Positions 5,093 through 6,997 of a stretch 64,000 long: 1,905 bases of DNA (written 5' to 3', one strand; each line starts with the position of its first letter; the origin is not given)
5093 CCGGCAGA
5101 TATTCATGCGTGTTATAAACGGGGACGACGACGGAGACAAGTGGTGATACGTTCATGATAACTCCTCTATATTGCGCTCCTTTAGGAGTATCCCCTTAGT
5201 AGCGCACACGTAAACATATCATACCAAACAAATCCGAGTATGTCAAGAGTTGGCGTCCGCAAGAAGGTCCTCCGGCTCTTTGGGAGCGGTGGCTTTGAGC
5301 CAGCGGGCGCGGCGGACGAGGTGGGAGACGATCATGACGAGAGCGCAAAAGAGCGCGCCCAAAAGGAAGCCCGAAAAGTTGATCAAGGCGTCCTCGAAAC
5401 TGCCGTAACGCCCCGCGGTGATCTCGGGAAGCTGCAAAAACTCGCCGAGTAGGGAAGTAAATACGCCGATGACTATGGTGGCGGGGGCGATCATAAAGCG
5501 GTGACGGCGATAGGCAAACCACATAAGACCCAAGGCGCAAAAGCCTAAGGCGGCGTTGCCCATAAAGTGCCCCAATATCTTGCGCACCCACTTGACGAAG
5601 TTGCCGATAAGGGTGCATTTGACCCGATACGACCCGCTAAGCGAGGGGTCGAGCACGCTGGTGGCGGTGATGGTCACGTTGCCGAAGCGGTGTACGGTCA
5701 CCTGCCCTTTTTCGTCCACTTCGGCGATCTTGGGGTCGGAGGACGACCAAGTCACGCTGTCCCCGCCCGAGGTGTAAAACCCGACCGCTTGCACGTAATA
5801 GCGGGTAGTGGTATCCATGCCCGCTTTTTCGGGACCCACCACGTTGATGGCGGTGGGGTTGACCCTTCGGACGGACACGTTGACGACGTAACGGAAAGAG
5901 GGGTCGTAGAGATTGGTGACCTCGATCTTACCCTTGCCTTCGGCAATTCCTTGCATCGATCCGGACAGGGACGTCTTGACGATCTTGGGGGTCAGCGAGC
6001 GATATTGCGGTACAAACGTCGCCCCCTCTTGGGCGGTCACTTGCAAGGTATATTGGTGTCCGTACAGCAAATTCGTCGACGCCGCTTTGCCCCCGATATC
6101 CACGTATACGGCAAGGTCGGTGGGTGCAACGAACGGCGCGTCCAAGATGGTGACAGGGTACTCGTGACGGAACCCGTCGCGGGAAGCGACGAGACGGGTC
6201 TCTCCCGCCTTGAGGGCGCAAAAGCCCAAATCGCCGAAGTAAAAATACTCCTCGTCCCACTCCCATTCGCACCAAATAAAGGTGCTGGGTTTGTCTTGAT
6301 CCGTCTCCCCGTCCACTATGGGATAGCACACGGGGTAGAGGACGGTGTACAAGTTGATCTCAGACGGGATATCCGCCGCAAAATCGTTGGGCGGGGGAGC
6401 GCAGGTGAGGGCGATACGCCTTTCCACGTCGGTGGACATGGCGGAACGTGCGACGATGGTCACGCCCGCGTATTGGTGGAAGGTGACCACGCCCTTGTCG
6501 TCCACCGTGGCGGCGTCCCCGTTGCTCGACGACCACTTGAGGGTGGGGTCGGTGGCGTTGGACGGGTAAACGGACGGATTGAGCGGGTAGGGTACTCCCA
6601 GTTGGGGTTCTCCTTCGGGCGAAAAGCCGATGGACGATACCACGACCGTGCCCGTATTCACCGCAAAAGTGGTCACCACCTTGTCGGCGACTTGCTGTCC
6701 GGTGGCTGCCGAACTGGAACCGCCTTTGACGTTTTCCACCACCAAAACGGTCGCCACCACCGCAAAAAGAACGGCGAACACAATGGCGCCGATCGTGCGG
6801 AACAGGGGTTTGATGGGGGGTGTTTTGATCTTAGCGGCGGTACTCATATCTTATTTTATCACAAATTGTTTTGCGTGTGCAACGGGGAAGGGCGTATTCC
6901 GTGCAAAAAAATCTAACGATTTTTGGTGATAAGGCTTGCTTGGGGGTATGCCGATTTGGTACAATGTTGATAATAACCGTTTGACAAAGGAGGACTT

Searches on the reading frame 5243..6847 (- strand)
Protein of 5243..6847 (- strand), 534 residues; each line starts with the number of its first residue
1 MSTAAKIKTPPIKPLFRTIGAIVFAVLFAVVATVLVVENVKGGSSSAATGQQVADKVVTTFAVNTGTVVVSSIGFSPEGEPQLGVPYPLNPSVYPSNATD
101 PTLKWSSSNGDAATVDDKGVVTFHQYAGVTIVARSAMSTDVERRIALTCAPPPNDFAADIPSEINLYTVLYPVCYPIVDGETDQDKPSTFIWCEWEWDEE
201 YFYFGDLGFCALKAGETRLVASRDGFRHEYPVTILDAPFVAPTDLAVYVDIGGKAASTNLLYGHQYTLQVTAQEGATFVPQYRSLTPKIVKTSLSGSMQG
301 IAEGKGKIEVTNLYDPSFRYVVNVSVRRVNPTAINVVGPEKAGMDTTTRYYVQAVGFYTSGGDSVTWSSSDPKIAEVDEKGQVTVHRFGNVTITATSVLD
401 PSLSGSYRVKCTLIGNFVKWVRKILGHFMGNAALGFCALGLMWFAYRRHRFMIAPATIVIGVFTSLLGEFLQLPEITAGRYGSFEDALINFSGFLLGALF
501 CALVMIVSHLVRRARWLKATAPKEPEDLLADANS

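Call 66: search_protein_families(library=pfam, proteins=[window:5243-6847:-], max_evalue=0.00001)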
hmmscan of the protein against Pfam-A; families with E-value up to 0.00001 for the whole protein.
window:5243-6847:- (534 aa): 2 families
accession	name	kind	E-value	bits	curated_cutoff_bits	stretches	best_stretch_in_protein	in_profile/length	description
PF02368.24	Big_2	-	9.5e-20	70.8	22.8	1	358-397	28-68/79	Bacterial Ig-like domain (group 2)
PF04892.17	VanZ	-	1.1e-08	36.2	30.1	1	423-503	55-124/126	VanZ like family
